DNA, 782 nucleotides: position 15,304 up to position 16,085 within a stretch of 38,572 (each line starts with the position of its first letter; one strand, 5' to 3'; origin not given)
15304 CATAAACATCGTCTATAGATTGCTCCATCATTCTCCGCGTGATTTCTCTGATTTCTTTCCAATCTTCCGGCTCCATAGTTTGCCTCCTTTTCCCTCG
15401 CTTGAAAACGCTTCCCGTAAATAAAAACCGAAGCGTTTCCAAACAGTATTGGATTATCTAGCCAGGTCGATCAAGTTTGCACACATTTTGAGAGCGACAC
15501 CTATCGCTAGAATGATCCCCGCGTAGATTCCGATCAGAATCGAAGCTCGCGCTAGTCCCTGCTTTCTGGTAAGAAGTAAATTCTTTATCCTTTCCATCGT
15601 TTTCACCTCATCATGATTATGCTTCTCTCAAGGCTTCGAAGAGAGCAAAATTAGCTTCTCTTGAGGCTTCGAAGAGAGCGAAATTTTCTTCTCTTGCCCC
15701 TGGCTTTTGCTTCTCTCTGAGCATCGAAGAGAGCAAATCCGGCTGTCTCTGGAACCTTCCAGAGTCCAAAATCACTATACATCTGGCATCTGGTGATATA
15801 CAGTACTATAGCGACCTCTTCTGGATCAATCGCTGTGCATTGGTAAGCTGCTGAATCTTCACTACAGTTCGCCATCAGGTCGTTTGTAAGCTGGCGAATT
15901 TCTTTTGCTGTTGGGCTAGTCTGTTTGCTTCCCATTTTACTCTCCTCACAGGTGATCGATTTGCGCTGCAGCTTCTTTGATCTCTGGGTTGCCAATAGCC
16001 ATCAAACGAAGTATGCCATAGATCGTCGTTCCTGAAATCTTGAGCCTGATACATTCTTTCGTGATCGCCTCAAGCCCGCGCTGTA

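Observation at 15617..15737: Spacer-less cluster of 3.5 element copies that supplies the C-terminus and stop codon of a gene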

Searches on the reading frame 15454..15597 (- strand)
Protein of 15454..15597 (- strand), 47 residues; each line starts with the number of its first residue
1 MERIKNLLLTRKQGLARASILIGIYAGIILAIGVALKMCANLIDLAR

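Call 15: search_protein_families(library=phrogs, proteins=[window:15454-15597:-], max_evalue=0.01)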
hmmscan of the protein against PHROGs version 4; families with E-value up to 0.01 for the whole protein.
window:15454-15597:- (47 aa): 0 families

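Call 82: find_encoding_contigs(protein=window:15454-15597:-, flank=3000, max_places=10)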
Protein window:15454-15597:- (47 aa): 5 contigs read that carry it; 2 places shown.
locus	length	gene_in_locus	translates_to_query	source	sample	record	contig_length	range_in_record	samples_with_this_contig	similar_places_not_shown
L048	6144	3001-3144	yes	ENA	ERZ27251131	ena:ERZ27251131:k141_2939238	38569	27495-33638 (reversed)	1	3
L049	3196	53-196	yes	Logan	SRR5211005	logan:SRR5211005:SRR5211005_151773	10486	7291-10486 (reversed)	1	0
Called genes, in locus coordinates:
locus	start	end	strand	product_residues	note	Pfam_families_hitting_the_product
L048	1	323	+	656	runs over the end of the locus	PF03837:RecT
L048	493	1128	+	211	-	PF05063:MT-A70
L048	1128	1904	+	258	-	-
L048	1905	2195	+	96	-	-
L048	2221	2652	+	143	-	-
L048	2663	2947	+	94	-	-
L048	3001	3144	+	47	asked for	-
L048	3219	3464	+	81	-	-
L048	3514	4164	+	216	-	-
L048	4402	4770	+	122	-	PF08291:Peptidase_M15_3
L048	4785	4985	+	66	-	-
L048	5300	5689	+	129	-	-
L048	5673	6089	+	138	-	PF03592:Terminase_2 (weak)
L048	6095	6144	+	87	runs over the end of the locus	-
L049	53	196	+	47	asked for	-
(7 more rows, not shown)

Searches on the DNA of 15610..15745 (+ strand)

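Call 85: search_dna_similar(query=window:15610-15745:+, collection=phages, mode=distant, max_evalue=0.01, max_rows=10)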
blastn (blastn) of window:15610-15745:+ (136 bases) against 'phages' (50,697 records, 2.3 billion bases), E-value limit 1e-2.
No match.

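Call 86: search_dna_similar(query=window:15610-15745:+, collection=plasmids, mode=distant, max_evalue=0.01, max_rows=10)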
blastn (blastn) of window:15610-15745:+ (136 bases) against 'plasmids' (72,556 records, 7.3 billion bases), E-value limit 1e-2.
No match.

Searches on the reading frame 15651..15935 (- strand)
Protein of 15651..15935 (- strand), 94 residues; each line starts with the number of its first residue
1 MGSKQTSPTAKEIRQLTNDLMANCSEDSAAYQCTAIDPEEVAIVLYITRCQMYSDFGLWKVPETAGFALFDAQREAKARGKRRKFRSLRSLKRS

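Call 15: search_protein_families(library=phrogs, proteins=[window:15651-15935:-], max_evalue=0.01)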
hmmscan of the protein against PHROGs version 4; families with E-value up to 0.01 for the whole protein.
window:15651-15935:- (94 aa): 0 families

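Call 17: find_encoding_contigs(protein=window:15651-15935:-, flank=6000, max_places=10)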
Protein window:15651-15935:- (94 aa): 5 contigs read that carry it; 2 places shown.
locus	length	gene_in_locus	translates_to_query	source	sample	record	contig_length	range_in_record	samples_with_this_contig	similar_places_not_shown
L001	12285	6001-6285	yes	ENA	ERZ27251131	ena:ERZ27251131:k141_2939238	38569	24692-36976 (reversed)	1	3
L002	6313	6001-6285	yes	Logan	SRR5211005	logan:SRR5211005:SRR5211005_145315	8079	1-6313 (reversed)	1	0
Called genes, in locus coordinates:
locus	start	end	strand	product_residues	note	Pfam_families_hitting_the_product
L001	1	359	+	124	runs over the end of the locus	-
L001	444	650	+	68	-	-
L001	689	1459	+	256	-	PF12705:PDDEXK_1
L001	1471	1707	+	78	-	-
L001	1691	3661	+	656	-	PF03837:RecT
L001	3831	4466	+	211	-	PF05063:MT-A70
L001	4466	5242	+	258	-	-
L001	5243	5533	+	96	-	-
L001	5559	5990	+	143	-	-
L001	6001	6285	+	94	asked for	-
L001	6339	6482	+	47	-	-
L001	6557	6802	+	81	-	-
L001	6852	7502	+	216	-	-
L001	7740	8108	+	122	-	PF08291:Peptidase_M15_3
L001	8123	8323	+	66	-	-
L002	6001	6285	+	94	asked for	-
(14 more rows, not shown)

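Call 20: find_homologous_proteins(query=window:15651-15935:-, max_evalue=0.01)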
Query window:15651-15935:- (94 aa): 1 proteins with E <= 0.01 among 4 candidates.
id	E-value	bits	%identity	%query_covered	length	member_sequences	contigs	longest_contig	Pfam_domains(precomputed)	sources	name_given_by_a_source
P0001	1.9e-55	202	100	100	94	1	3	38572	-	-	-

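Call 65: search_protein_representatives(protein=window:15651-15935:-)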
Query: 94 residues. Proteins with E-value up to 0.001 (for the whole library): 2; up to 1e-10: 1; up to 1e-30: 1. The best 2 are listed.
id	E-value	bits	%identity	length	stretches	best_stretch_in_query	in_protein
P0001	6.0e-56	201.6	100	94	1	1-94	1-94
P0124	3.6e-04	36.5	31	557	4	22-77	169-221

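Call 74: search_protein_families(library=pfam, proteins=[P0124], max_evalue=0.01)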
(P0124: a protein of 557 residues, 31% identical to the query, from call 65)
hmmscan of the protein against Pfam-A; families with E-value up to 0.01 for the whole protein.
P0124 (557 aa): 4 families
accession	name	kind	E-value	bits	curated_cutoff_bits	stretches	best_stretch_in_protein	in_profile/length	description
PF18676.6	MBG_2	-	2.2e-18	67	25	1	433-509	1-72/72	MBG domain (YGX type)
PF21868.2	GbpA_D3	-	2.7e-08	34.4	27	0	2-74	13-91/97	GlcNAc-binding protein A, third domain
PF07495.19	Y_Y_Y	-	6.6e-07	29.6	26.6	0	110-143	28-60/65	Y_Y_Y domain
PF07523.18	Big_3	-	0.0043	17.7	21.2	0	372-429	15-67/68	Bacterial Ig-like domain (group 3)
